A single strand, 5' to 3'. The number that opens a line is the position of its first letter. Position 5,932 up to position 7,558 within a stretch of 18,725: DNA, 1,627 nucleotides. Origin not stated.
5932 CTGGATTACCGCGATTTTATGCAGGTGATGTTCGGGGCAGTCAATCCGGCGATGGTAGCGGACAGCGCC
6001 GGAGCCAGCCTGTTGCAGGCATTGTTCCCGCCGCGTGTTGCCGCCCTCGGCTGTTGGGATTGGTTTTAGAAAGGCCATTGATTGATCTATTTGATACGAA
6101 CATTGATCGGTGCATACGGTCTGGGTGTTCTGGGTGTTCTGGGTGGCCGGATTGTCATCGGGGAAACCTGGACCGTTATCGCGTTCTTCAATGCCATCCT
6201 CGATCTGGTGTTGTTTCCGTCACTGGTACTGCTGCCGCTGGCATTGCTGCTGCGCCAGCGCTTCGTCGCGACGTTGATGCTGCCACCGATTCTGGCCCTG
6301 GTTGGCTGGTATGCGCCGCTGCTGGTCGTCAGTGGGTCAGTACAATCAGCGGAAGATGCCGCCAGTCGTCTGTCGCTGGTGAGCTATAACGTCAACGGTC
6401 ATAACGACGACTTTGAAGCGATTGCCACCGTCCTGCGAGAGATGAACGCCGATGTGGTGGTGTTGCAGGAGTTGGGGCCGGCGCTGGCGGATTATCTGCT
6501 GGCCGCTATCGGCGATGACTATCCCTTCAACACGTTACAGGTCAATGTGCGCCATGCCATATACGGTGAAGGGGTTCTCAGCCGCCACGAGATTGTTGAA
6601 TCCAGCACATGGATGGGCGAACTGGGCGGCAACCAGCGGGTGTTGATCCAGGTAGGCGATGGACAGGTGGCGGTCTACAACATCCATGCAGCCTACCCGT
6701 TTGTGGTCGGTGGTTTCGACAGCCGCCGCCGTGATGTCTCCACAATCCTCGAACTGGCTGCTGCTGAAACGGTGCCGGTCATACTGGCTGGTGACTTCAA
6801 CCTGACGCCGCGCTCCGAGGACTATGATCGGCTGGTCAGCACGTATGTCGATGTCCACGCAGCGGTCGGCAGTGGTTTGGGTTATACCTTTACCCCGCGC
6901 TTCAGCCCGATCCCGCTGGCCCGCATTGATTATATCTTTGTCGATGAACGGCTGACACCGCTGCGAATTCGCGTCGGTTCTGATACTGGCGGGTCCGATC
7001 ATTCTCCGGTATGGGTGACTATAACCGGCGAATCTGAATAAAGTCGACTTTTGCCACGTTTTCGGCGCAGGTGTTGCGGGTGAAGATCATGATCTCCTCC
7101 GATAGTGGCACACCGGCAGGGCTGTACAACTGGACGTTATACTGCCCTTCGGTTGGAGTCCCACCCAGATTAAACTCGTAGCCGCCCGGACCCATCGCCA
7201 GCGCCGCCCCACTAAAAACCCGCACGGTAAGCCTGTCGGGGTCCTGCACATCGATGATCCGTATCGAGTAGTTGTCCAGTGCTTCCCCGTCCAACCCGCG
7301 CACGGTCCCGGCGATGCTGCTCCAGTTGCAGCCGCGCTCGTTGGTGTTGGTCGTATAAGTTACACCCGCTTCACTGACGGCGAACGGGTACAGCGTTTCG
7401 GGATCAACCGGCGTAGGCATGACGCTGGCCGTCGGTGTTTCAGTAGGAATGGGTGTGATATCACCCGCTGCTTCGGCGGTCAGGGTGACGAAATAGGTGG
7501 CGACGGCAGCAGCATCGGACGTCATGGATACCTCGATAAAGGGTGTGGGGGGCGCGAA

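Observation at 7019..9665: Four-gene operon: PrsA/SurA-like parvulin foldase, a 33-aa transmembrane micro-ORF and two overlapping paralogous PT-linker membrane proteins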

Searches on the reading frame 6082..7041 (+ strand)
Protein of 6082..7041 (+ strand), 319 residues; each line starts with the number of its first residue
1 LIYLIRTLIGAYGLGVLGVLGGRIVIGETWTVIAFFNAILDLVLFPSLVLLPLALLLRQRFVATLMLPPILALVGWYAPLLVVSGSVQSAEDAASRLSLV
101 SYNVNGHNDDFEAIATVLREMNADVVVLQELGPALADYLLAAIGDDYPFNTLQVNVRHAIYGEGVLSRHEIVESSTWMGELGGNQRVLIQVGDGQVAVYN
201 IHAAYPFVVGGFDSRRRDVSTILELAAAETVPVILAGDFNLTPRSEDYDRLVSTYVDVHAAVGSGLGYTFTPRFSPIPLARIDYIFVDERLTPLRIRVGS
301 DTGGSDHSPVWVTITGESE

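Call 3: search_protein_families(library=pfam, proteins=[window:6082-7041:+], max_evalue=0.1)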
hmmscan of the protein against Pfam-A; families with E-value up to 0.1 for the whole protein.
window:6082-7041:+ (319 aa): 2 families
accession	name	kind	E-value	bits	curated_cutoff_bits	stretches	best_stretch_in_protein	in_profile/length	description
PF03372.29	Exo_endo_phos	-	6.8e-27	95.1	24.5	1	100-307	1-225/225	Endonuclease/Exonuclease/phosphatase family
PF14529.12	Exo_endo_phos_2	-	0.018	15.3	27.4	0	220-310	22-116/117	Endonuclease-reverse transcriptase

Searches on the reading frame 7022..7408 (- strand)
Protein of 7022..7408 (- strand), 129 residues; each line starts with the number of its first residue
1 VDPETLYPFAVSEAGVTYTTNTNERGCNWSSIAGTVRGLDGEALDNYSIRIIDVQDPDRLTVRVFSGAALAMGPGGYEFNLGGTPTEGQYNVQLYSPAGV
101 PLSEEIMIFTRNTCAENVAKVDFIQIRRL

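Call 8: find_homologous_proteins(query=window:7022-7408:-, max_evalue=0.001)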
Query window:7022-7408:- (129 aa): 4 proteins with E <= 0.001 among 12 candidates.
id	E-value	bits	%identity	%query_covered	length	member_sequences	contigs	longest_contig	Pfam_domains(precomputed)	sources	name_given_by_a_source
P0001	2.2e-26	110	47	93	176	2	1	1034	-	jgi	-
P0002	2.7e-22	97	45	91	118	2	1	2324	-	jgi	-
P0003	1.5e-19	88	44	91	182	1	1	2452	-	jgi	jgi:hypothetical protein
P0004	1.3e-18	85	100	33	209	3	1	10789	-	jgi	jgi:hypothetical protein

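Call 9: search_solved_structures(query=window:7022-7408:-, max_evalue=10)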
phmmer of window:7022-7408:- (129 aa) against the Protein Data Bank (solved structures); distinct sequences matched with E-value up to 10: 0.

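Call 25: search_protein_representatives(alignment_id=A1)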
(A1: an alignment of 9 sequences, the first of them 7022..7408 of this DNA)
Query: 9 sequences, 132 profile positions. Proteins with E-value up to 0.001 (for the whole library): 1515; up to 1e-10: 1156; up to 1e-30: 117. The best 150 are listed.
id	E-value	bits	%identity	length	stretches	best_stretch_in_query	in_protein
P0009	1.3e-75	267.5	-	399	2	8-130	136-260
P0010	1.6e-51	189.5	-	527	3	10-130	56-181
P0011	5.6e-51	187.8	-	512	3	27-130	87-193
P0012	3.6e-46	172.2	-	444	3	26-129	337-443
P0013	6.2e-46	171.5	-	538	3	8-131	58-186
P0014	2.9e-45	169.3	-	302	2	28-130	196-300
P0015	4.0e-43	162.4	-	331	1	8-131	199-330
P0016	5.3e-42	158.7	-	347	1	4-129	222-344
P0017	2.5e-41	156.6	-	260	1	6-131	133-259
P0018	2.2e-40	153.5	-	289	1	6-130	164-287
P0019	1.8e-39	150.5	-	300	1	8-131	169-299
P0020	3.4e-39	149.6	-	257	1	8-130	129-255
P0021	4.6e-39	149.2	-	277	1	5-129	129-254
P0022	8.8e-39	148.3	-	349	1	7-131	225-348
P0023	9.2e-39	148.2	-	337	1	7-129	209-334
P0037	1.3e-36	141.3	-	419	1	8-129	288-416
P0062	6.4e-35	135.8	-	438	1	8-129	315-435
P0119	6.0e-31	123.0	-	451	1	7-129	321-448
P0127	1.1e-30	122.1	-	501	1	9-128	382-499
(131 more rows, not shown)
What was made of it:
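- Tried and rejected: The exhaustive HMM search corrected this to 1,515 clusters (call 25).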

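Call 26: search_protein_families(library=pfam, proteins=[P0009, P0010, P0012, P0013, P0037, P0062, P0119, P0127, P0016, P0015], max_evalue=0.01)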
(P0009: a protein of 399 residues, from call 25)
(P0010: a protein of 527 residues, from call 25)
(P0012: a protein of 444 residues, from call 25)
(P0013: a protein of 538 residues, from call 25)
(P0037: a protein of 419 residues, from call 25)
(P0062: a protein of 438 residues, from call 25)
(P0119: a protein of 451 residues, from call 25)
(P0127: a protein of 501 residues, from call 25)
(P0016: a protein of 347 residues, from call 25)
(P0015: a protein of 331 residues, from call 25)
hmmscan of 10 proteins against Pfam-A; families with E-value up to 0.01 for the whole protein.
P0009 (399 aa): 2 families
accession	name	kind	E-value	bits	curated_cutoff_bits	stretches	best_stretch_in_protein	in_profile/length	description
PF00775.27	Dioxygenase_C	-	0.0031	17.4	27.3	0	169-191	32-54/182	Dioxygenase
PF13620.12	CarboxypepD_reg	-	0.0077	17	32.3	0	169-200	2-35/82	Carboxypeptidase regulatory-like domain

P0010 (527 aa): 1 family
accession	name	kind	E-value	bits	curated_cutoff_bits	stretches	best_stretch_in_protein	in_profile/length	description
PF05410.19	Peptidase_C31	-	0.0017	18.8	25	0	40-88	32-79/105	Porcine arterivirus-type cysteine proteinase alpha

P0012 (444 aa): 1 family
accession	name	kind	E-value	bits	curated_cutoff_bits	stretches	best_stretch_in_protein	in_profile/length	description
PF19869.4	DUF6342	-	0.00051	20.7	25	0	57-94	39-77/99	Family of unknown function (DUF6342)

P0013 (538 aa): 0 families

P0037 (419 aa): 0 families

P0062 (438 aa): 1 family
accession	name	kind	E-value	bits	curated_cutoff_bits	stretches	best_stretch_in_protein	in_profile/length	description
PF13620.12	CarboxypepD_reg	-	0.0032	18.2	32.3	0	342-412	1-63/82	Carboxypeptidase regulatory-like domain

P0119 (451 aa): 1 family
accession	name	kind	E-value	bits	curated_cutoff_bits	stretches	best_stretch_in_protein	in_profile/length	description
PF13620.12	CarboxypepD_reg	-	0.0064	17.3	32.3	0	355-391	1-37/82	Carboxypeptidase regulatory-like domain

P0127 (501 aa): 1 family
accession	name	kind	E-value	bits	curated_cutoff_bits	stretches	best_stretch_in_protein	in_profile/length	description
PF13676.11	TIR_2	-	7.9e-14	52.6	28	1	4-147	1-119/122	TIR domain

P0016 (347 aa): 0 families

P0015 (331 aa): 3 families
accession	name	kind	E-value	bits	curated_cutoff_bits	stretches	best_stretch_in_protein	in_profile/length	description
PF08239.17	SH3_3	-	4.3e-09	36.9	27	1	80-126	5-50/54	Bacterial SH3 domain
PF06347.19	SH3_4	-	4.9e-05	23.4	24.1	1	76-127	3-52/56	Bacterial SH3 domain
PF23795.1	SH3_YKFC_2nd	-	0.0018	18.5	27.4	1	106-127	31-52/57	YKFC SH3b2 domain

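Call 27: search_protein_families(library=ncbifam, proteins=[P0009, P0016, P0017], max_evalue=0.1)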
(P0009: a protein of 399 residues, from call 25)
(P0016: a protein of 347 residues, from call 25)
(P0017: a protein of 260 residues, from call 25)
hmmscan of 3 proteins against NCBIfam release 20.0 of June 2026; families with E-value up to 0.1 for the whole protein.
P0009 (399 aa): 0 families

P0016 (347 aa): 0 families

P0017 (260 aa): 0 families

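Call 28: predict_structure(alignment_id=A1)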
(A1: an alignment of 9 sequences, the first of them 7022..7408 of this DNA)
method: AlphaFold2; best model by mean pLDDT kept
length: 129 residues; sequences in the alignment: 9
mean_pLDDT: 92.5   pTM: 0.86
mean pLDDT of the five models: 92.5, 92.0, 92.0, 90.7, 90.4
residues with pLDDT >= 90: 102; 70-90: 22; 50-70: 5; < 50: 0
segments of 3 or more residues with pLDDT < 50: none
pLDDT, mean of each block of 10 residues (from residue 1): 75 95 84 97 98 92 95 95 89 97 96 93 95
secondary structure, 60 per line:
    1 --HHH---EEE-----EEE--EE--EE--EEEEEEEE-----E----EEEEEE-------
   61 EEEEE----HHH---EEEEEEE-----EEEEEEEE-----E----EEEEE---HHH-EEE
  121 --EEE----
elements in order: E9-11 E17-19 E30-37 E48-53 E61-65 E76-82 E88-95 E106-110 E118-120 E123-125
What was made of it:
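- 7019..7885 (-): Protein B (288 aa): cytoplasmic tail (residues 1-78, 7652-7885), anchor helix (about 79-100, 7586-7651), Pro-rich stalk (101-165, 7391-7585) and beta-sandwich head (166-288, 7022-7390) with C186 and C273. AlphaFold model pLDDT 92.5 (call 28).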

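Call 34: fold_search(model_id=the predicted structure, library=pdb)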
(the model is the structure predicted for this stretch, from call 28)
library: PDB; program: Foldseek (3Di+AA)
matches with E <= 10: 1607; with E <= 0.001: 2
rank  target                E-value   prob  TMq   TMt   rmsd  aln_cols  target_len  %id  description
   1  9yh9_B                1.0e-04  1.00  0.51  0.40  11.4       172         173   14  Crystal structure of a phage catechol 1,2-dioxygenase identified from a soil metagenomic survey (released 2025-10-08)
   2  9yh9_A                2.1e-04  1.00  0.50  0.40  11.4       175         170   13  Crystal structure of a phage catechol 1,2-dioxygenase identified from a soil metagenomic survey (released 2025-10-08)
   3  4ilt_C                1.1e-03  1.00  0.46  0.39   8.7       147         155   10  Structure of the dioxygenase domain of SACTE_2871, a novel dioxygenase carbohydrate-binding protein fusion from the ce (released 2013-05-15)
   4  8r2x_A                1.1e-03  1.00  0.45  0.23   9.8       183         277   17  Crystal structure of hydroxyquinol-1,2-dioxygenase from Rhodococcus jostii RHA1 (RjTsdC) (released 2024-11-13)
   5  8qox_B                1.1e-03  1.00  0.47  0.16   4.2       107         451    9  Two-component assembly of SlaA and SlaB S-layer proteins of Sulfolobus acidocaldarius (released 2024-02-21)
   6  3th1_A                1.1e-03  1.00  0.39  0.23   7.0       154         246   13  Crystal structure of chlorocatechol 1,2-dioxygenase from Pseudomonas putida (released 2012-08-22)
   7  4ilv_B                1.2e-03  1.00  0.48  0.40   8.7       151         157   10  Structure of the dioxygenase domain of SACTE_2871, a novel dioxygenase carbohydrate-binding protein fusion from the ce (released 2013-05-15)
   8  4ilv_A                1.2e-03  1.00  0.45  0.38   9.0       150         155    9  Structure of the dioxygenase domain of SACTE_2871, a novel dioxygenase carbohydrate-binding protein fusion from the ce (released 2013-05-15)
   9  1tmx_A                1.3e-03  1.00  0.42  0.21   7.7       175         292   14  Crystal structure of hydroxyquinol 1,2-dioxygenase from Nocardioides Simplex 3E (released 2005-03-22)
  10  2nsm                  1.6e-03  1.00  0.45  0.17   3.7        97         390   18  Crystal structure of the human carboxypeptidase N (Kininase I) catalytic domain (released 2007-04-24)
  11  3mn8_D                1.6e-03  1.00  0.46  0.18   4.2       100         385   14  Structure of Drosophila melanogaster carboxypeptidase D isoform 1B short (released 2010-07-28)
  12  4ilt_A                1.9e-03  1.00  0.42  0.36   9.4       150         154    9  Structure of the dioxygenase domain of SACTE_2871, a novel dioxygenase carbohydrate-binding protein fusion from the ce (released 2013-05-15)
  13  3mn8_C                2.0e-03  1.00  0.45  0.18   4.2        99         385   14  Structure of Drosophila melanogaster carboxypeptidase D isoform 1B short (released 2010-07-28)
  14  6fwv_A                2.6e-03  1.00  0.45  0.13   4.3       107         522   11  The Bacillus anthracis TIE protein (released 2018-08-08)
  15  3mn8_B                2.7e-03  1.00  0.46  0.18   4.2       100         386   14  Structure of Drosophila melanogaster carboxypeptidase D isoform 1B short (released 2010-07-28)
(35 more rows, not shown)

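Call 41: find_related_loci(query=A2, collection=genome_contigs, flank=6000)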
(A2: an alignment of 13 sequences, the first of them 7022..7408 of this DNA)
Query A2 (129 aa) in genome_contigs; peptide patterns used: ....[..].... (x = any residue, [..] = any of these).
41 stretches matched a pattern; 37 encode a relative of the query (tblastn E <= 1e-3); 37 distinct loci.
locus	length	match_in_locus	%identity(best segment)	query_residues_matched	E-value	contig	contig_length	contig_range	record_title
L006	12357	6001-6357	56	9-127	2e-45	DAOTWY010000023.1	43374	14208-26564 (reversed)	MAG TPA_asm: Anaerolineae bacterium isolate H16_184 k91_27316, whole genome shotgun sequence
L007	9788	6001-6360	54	8-127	1e-41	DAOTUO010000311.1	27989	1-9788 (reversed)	MAG TPA_asm: Anaerolineae bacterium isolate F18_66 k115_606237, whole genome shotgun sequence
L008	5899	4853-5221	51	4-127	9e-39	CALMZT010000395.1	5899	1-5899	MAG TPA_asm: uncultured Chloroflexi bacterium isolate SRR6670123_bin.33_CONCOCT_v1.1_MAG genome assembly, contig: ERZ534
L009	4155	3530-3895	50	8-129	1e-38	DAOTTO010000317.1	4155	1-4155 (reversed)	MAG TPA_asm: Anaerolineae bacterium isolate F11_13 k119_2698069, whole genome shotgun sequence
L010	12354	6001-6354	49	9-126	5e-37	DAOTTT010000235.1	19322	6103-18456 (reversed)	MAG TPA_asm: Anaerolineae bacterium isolate F14_20 k111_1112363, whole genome shotgun sequence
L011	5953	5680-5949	58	7-96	3e-35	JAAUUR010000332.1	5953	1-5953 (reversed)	MAG: Leptolyngbyaceae cyanobacterium SM2_5_2 NODE_3882_length_5953_cov_2.304840, whole genome shotgun sequence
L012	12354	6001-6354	50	6-127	3e-35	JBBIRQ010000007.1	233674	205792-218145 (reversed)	MAG: Anaerolineaceae bacterium isolate SLF170214_bin_353 NODE_36_length_233674_cov_5.62722, whole genome shotgun sequenc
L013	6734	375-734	48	4-127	2e-35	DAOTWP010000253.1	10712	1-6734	MAG TPA_asm: Anaerolineae bacterium isolate H14_151 k109_393703, whole genome shotgun sequence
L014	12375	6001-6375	46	1-129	2e-34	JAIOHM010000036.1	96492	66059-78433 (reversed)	MAG: Anaerolineae bacterium isolate MAG_04 contig_52483, whole genome shotgun sequence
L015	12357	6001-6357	47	7-129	3e-33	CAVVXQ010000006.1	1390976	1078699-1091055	MAG: uncultured Chloroflexia bacterium isolate MFD05442.bin.2.222 genome assembly, contig: contig_5705, whole genome sho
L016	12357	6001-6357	50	3-125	1e-32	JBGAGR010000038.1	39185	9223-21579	MAG: Aggregatilineales bacterium isolate MAG_MBR_H125.63 MBRH125-63_opera_contig_2623, whole genome shotgun sequence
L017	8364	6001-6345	45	7-125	2e-30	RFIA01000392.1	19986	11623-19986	MAG: Chloroflexi bacterium isolate J064 k99_1389941, whole genome shotgun sequence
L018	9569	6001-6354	45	4-125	3e-30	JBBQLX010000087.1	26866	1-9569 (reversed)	MAG: Aggregatilineales bacterium isolate Co_metawrap_466 Cmw_466_k141_27247336_length_26866_cov_11.0000, whole genome sh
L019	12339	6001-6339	48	9-125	1e-29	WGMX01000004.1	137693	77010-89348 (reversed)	MAG: Anaerolineaceae bacterium isolate RI_313 c_000000077824, whole genome shotgun sequence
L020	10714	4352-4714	46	1-125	1e-29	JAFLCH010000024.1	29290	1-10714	MAG: Anaerolineae bacterium isolate UWPOB_ANAER3 gnl_X_NABDBLHI_24, whole genome shotgun sequence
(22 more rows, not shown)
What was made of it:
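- All loci come from one class, so shared ancestry explains part of the synteny (call 41).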

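Call 64: search_protein_families(library=pfam, proteins=[L010:3139-3423:-, L018:2067-3461:-, L019:9849-10955:+], max_evalue=0.001)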
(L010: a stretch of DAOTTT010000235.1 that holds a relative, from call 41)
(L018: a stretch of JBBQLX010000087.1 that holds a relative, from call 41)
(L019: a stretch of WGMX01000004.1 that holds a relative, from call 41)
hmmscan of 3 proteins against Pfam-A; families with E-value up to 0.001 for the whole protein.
L010:3139-3423:- (95 aa): 2 families
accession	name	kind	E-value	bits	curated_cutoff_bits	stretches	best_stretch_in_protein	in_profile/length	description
PF02518.31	HATPase_c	-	8.2e-24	84.6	26.4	1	3-89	24-110/111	Histidine kinase-, DNA gyrase B-, and HSP90-like ATPase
PF13581.12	HATPase_c_2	-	0.00039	20.9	27.4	1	3-83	53-124/127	Histidine kinase-like ATPase domain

L018:2067-3461:- (465 aa): 3 families
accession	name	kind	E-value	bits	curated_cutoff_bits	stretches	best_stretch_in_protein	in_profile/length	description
PF04389.22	Peptidase_M28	-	2.5e-31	109.4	21.3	1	160-369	1-191/193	Peptidase family M28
PF01546.33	Peptidase_M20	-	2.2e-08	34.7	24.6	1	177-273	2-110/206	Peptidase family M20/M25/M40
PF05343.19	Peptidase_M42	-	0.00024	20.7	23.2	1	199-259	133-190/292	M42 glutamyl aminopeptidase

L019:9849-10955:+ (369 aa): 1 family
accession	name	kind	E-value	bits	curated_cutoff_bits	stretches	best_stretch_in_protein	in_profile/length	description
PF13228.11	DUF4037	-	1.6e-32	112.7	22.1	1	150-247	1-101/101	Domain of unknown function (DUF4037)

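Call 76: list_cluster_members(proteins=[P0009, P0010, P0011, P0013, P0014, P0127, P0015, P0016, P0037, P0119])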
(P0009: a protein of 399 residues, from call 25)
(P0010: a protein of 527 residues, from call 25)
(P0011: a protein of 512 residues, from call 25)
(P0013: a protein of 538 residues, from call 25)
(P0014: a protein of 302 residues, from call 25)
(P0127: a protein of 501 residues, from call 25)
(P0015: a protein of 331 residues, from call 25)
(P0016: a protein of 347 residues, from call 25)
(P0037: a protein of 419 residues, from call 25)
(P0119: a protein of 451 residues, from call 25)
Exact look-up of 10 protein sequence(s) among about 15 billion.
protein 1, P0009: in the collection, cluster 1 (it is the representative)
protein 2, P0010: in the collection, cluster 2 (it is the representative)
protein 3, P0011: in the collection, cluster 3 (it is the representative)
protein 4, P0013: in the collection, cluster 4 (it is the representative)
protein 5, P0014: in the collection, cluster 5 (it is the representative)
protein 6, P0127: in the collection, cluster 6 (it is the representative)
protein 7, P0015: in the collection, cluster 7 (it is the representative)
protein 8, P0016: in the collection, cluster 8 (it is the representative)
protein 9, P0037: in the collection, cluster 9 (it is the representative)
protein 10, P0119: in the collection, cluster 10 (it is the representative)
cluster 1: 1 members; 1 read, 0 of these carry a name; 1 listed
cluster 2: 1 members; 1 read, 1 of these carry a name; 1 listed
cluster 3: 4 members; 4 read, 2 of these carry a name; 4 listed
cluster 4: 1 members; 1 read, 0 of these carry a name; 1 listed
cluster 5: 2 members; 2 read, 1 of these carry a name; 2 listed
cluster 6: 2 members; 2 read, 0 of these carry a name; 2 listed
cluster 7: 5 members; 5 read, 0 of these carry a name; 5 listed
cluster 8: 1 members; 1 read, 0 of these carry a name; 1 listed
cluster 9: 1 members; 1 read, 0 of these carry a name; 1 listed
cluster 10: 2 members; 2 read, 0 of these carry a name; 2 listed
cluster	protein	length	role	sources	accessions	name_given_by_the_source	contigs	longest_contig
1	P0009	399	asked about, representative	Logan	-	-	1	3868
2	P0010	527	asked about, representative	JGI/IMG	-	hypothetical protein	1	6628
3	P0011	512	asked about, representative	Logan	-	-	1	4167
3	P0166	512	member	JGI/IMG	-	hypothetical protein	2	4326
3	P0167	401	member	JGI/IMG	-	hypothetical protein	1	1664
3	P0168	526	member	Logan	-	-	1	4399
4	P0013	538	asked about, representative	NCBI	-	-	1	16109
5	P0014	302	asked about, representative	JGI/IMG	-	hypothetical protein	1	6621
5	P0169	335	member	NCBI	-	-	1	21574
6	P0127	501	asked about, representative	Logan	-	-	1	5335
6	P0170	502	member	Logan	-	-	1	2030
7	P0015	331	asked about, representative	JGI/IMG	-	-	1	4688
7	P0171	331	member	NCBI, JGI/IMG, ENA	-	-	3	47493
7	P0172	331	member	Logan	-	-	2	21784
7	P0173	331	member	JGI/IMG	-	-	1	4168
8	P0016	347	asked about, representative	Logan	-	-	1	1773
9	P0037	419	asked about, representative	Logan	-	-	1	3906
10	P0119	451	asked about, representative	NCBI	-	-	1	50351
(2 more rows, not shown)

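Call 80: find_encoding_contigs(protein=P0013, flank=8000, max_places=2)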
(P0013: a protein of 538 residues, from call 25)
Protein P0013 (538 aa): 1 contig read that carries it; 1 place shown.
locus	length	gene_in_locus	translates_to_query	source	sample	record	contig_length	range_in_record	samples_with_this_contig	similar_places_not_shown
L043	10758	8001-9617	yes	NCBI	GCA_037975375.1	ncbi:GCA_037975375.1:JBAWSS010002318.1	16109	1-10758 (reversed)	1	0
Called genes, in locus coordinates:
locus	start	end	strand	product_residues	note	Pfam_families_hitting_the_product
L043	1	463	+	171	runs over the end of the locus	-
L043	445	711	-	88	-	-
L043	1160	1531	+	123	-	-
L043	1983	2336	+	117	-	PF00324:AA_permease (weak), PF13520:AA_permease_2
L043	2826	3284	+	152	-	-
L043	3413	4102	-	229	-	PF13556:HTH_30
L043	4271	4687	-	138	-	PF07905:PucR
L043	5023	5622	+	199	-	PF00266:Aminotran_5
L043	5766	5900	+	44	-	-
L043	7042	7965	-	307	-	PF01634:HisG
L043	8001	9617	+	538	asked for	-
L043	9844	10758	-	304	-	?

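Call 81: find_encoding_contigs(protein=P0127, flank=5000, max_places=2)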
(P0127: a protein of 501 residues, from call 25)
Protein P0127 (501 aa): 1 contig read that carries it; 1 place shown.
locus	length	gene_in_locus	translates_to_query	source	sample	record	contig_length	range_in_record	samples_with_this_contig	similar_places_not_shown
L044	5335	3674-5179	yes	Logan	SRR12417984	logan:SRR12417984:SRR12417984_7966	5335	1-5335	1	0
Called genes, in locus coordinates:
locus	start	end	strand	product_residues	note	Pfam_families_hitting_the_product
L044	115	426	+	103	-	-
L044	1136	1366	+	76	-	-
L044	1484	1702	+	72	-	-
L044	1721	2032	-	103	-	-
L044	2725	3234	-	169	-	PF00583:Acetyltransf_1, PF13508:Acetyltransf_7 (weak)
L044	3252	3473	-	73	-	-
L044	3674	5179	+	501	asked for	PF13676:TIR_2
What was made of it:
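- Relatives with three tandem domains (P0013) or a TIR fusion (P0127) are encoded without a PPIase (calls 80, 81). One relative fuses a cytoplasmic TIR_2 domain to the same head (P0127; calls 26, 81).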
